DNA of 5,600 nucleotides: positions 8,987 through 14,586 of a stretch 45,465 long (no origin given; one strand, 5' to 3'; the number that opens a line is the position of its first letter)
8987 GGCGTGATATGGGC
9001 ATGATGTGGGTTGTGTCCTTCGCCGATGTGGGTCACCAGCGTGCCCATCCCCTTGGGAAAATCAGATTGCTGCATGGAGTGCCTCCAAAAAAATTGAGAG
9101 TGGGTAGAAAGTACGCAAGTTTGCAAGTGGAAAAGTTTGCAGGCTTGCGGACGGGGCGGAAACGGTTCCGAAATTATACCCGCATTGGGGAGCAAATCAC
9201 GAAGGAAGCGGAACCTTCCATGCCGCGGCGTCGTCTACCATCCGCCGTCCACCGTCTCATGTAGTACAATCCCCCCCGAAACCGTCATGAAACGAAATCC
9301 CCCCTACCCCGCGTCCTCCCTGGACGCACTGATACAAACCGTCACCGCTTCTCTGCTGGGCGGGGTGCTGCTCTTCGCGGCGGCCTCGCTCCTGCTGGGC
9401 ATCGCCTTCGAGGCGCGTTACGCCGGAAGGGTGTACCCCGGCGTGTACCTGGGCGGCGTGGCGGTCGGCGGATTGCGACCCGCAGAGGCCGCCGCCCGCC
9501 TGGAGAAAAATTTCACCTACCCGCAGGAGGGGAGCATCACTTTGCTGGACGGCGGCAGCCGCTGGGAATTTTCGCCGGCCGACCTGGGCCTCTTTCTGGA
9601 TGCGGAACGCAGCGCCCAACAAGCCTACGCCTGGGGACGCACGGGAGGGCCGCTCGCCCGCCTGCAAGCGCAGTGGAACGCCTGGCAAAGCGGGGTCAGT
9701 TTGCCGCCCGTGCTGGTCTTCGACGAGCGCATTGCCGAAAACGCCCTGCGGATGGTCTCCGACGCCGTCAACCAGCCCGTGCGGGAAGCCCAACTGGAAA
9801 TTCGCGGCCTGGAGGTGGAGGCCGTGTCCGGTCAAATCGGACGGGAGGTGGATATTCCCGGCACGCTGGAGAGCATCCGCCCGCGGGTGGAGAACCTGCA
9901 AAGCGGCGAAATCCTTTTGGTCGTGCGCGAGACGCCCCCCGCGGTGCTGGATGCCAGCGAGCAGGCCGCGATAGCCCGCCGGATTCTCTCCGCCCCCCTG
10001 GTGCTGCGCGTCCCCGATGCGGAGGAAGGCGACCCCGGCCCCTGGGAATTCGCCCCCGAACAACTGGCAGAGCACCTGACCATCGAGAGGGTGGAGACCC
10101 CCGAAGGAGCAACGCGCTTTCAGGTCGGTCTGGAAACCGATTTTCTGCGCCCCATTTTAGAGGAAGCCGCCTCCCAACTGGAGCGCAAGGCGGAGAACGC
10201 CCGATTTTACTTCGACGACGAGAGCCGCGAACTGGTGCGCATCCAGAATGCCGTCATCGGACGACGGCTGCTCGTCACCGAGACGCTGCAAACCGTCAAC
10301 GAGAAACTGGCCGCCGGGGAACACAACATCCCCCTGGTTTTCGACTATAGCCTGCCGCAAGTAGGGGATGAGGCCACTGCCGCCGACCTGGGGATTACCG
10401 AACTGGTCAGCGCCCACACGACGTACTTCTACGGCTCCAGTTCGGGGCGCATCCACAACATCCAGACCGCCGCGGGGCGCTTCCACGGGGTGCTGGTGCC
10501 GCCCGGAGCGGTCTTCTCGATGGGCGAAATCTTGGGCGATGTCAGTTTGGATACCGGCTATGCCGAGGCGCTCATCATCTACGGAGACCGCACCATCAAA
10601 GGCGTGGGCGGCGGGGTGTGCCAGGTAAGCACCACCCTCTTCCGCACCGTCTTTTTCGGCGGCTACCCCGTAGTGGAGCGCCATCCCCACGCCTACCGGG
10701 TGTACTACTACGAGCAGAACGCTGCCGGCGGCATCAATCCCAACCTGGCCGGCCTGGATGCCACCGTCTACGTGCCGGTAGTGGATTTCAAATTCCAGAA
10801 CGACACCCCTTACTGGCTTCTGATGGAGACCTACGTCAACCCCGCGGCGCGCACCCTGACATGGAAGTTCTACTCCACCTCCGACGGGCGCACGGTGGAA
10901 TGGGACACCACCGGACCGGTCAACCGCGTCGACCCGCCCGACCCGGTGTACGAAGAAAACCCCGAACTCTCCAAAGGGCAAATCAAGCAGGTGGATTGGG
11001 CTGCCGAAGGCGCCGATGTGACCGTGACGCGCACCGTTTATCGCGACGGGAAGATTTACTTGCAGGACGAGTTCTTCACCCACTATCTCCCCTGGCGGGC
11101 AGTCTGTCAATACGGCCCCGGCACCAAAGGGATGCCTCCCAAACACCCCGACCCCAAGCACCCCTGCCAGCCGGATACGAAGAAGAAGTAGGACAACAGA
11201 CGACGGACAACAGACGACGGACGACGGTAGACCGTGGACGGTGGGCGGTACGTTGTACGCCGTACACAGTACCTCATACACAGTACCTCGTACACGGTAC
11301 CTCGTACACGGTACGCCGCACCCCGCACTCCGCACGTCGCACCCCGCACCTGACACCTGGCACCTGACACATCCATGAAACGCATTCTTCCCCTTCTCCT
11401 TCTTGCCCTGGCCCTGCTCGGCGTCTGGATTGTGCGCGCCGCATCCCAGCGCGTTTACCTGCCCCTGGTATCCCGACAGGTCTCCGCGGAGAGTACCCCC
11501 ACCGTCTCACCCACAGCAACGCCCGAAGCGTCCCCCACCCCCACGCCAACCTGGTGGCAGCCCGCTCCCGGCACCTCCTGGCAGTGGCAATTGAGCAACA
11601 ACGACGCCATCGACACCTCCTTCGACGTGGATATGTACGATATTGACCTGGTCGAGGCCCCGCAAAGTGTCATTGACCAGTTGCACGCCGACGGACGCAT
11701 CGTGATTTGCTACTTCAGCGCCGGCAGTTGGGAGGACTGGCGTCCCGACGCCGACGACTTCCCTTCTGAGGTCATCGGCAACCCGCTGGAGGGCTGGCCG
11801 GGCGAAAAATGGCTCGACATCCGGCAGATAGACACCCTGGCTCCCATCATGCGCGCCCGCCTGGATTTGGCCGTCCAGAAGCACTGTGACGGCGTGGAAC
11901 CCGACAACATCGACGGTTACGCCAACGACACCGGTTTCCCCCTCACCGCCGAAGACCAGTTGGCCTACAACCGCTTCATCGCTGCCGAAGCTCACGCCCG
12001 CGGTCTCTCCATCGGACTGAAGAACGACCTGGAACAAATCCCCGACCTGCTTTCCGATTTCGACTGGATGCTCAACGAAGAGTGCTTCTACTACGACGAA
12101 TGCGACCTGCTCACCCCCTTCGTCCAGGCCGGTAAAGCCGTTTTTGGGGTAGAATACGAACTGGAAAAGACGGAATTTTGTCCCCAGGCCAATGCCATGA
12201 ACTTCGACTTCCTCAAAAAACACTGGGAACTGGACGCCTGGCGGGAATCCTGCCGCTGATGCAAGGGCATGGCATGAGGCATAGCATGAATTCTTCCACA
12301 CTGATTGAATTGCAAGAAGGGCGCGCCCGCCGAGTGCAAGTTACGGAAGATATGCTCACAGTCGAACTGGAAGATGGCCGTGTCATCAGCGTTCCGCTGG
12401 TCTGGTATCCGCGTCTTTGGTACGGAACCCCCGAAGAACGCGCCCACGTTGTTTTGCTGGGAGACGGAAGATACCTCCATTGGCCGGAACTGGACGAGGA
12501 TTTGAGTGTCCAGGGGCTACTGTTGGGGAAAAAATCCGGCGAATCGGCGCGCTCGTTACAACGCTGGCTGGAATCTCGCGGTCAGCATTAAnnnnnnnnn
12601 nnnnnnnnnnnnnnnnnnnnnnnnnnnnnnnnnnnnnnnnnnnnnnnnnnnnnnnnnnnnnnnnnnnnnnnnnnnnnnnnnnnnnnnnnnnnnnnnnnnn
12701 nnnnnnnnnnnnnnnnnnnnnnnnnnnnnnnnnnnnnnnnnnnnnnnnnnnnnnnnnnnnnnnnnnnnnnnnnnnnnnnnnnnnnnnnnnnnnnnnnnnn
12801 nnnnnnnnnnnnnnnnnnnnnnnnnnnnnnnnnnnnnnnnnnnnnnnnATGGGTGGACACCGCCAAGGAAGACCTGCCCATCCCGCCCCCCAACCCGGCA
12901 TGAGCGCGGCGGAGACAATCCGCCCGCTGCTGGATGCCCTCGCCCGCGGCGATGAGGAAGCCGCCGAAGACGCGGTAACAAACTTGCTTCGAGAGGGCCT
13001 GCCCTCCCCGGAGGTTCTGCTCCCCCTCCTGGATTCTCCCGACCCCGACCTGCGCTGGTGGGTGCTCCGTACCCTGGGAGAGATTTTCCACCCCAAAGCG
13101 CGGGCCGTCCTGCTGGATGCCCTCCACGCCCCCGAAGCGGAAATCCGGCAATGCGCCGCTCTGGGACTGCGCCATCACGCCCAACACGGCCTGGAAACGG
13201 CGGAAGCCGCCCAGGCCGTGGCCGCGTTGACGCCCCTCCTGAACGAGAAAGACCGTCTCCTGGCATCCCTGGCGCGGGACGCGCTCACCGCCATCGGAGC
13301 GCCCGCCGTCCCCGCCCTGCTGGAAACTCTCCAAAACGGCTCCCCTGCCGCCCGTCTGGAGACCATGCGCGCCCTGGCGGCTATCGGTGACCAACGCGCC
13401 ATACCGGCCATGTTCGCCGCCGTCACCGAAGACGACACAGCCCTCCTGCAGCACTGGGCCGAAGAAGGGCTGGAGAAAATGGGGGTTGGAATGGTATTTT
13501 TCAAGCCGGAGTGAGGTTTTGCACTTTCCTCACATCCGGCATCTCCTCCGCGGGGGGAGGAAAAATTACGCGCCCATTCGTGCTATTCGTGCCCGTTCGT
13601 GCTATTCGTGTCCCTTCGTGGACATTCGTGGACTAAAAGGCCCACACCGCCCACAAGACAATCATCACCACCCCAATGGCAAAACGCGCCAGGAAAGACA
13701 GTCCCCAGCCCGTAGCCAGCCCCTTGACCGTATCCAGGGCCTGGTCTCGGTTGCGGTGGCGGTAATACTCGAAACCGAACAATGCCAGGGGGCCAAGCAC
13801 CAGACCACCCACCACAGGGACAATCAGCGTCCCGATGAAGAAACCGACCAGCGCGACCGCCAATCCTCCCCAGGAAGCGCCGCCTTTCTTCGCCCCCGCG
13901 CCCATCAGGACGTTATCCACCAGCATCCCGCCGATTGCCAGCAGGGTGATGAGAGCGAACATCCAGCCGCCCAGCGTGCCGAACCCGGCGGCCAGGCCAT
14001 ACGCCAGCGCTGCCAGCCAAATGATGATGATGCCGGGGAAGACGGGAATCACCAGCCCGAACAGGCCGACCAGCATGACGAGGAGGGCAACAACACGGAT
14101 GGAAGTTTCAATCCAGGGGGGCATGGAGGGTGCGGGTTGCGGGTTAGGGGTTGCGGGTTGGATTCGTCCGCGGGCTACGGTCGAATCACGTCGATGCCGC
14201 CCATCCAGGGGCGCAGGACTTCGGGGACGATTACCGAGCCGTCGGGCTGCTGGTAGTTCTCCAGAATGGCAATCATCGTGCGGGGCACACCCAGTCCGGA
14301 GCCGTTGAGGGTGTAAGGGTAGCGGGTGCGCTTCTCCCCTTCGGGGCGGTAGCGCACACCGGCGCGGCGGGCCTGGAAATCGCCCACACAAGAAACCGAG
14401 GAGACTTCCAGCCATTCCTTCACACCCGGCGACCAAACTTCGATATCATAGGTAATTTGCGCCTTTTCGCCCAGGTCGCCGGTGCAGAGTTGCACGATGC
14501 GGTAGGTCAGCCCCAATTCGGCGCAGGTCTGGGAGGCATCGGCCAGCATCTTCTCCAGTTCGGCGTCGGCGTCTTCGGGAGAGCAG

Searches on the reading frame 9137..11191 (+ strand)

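Call 7: search_protein_families(library=pfam, proteins=[window:9137-11191:+])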
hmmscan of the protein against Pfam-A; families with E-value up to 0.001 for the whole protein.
window:9137-11191:+ (684 aa): 2 families
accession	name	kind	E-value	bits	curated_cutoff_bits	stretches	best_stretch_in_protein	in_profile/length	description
PF04294.18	VanW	-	1.6e-36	125.1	27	1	438-570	2-123/130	VanW like protein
PF12229.13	PG_binding_4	-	2.1e-23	83.1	22.1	1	143-259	1-116/117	Putative peptidoglycan binding domain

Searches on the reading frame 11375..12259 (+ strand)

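Call 7: search_protein_families(library=pfam, proteins=[window:11375-12259:+])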
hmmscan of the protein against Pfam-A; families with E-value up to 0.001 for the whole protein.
window:11375-12259:+ (294 aa): 1 family
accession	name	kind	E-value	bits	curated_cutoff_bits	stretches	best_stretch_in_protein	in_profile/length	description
PF03537.19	Glyco_hydro_114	-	7.3e-90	300.7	27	1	68-289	1-231/231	Glycoside-hydrolase family GH114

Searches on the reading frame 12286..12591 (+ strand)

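Call 7: search_protein_families(library=pfam, proteins=[window:12286-12591:+])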
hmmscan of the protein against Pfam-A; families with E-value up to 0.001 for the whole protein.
window:12286-12591:+ (101 aa): 1 family
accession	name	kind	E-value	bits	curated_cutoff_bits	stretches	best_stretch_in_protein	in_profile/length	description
PF10387.14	DUF2442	-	4.2e-19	69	23.9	1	15-83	2-71/72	Protein of unknown function (DUF2442)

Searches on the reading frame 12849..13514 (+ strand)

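Call 7: search_protein_families(library=pfam, proteins=[window:12849-13514:+])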
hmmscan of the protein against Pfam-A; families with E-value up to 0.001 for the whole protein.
window:12849-13514:+ (221 aa): 2 families
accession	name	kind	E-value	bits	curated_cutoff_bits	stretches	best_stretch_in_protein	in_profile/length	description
PF13646.12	HEAT_2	-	9e-26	90.4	27.7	3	55-146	2-87/88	HEAT repeats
PF02985.28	HEAT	-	2.8e-06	27.5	23.5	0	56-79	4-27/31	HEAT repeat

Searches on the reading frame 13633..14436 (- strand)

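Call 7: search_protein_families(library=pfam, proteins=[window:13633-14436:-])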
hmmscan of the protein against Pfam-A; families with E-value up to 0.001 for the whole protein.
window:13633-14436:- (267 aa): 1 family
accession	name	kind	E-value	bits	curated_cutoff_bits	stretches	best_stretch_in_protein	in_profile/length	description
PF04306.18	DUF456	-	3.9e-23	82.7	29.4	1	129-264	1-137/139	Protein of unknown function (DUF456)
